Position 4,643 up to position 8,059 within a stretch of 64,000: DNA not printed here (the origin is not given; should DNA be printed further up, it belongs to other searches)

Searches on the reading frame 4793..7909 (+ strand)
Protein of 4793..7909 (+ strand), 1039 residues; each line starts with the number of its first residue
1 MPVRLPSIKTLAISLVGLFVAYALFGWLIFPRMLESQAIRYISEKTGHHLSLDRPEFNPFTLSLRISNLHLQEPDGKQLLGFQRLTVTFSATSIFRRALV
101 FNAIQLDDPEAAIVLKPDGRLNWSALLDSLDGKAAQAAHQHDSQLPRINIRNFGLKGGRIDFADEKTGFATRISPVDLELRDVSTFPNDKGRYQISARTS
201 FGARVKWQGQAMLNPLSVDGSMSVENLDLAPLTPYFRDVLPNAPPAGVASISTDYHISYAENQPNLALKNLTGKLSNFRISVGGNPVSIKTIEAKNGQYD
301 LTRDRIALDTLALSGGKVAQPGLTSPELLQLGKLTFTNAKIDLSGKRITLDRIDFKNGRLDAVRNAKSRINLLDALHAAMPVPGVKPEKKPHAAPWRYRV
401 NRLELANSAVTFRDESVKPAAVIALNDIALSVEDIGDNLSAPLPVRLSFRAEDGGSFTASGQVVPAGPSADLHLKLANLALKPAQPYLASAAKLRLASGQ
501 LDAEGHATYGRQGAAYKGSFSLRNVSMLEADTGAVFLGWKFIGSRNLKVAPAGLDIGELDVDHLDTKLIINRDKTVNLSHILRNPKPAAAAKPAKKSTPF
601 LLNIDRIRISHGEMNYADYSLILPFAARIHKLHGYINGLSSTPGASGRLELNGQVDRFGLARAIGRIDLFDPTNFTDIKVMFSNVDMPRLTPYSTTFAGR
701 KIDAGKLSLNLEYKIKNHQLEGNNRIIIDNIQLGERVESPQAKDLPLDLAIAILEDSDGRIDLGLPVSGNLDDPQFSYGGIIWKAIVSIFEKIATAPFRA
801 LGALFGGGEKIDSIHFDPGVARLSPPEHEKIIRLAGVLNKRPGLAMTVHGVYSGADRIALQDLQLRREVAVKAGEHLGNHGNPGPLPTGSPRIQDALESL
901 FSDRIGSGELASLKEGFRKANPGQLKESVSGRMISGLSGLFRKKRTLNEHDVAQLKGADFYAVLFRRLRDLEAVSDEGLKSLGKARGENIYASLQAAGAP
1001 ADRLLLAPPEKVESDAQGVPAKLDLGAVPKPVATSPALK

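Call 87: search_protein_families(library=pfam, proteins=[window:4793-7909:+], max_evalue=0.00001)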
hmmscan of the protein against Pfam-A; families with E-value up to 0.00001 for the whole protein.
window:4793-7909:+ (1039 aa): 3 families
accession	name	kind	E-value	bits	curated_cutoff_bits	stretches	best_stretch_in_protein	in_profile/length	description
PF05359.17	DUF748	-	2.6e-245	817.5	50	2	330-1004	392-1037/1037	Domain of Unknown Function (DUF748)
PF05170.20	AsmA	-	3.7e-18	66.1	29.8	1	9-200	6-209/607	AsmA family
PF13116.12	YhdP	-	1.4e-09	36.9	46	1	3-230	5-219/1224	YhdP protein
